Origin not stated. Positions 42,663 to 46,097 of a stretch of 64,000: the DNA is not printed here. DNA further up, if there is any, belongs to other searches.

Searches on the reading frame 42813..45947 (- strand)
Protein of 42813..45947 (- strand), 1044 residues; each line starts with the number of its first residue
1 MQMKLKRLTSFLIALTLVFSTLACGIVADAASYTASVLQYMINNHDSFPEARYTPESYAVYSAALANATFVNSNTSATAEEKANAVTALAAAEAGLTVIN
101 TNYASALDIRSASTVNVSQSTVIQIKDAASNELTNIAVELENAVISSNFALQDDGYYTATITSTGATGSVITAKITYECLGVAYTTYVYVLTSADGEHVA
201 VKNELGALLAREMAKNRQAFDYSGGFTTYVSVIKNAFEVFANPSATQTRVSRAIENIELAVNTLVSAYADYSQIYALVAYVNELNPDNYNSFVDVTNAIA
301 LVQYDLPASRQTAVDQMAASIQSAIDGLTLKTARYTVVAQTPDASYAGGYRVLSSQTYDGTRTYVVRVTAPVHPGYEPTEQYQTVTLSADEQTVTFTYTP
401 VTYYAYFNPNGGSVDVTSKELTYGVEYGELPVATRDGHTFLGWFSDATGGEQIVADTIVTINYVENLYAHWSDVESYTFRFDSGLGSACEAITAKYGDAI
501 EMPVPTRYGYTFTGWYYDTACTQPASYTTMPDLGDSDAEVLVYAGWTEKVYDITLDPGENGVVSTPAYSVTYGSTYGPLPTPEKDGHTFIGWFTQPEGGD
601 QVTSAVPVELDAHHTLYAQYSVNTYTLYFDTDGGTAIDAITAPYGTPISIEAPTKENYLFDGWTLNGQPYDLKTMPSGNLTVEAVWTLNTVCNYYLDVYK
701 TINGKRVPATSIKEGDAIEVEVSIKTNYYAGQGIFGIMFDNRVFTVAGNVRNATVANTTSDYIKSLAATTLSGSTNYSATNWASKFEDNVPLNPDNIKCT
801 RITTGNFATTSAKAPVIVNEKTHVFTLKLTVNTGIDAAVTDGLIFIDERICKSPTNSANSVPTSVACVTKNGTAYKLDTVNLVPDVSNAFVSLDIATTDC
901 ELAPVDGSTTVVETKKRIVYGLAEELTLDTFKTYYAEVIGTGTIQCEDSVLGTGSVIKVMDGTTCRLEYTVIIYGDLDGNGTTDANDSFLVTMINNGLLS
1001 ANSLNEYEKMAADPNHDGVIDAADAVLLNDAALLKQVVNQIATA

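Call 10: search_protein_families(library=ncbifam, proteins=[window:42813-45947:-], max_evalue=1)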
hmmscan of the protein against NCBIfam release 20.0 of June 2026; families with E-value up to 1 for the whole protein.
window:42813-45947:- (1044 aa): 4 families
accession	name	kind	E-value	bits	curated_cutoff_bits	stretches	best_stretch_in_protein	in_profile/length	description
NF033189.1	internalin_A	exception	5.3e-28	97.8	1600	3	540-692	556-708/799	class 1 internalin InlA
TIGR02543.1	List_Bact_rpt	repeat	4e-22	78.3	20.95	4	505-549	1-43/44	TIGR02543 family repeat protein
NF033188.1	internalin_H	exception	4e-21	75.3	1050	4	581-693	371-487/548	InlH/InlC2 family class 1 internalin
NF000489.1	ble_Sh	exception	0.048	14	260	1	451-485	55-92/124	phleomycin/bleomycin binding protein Ble-Sh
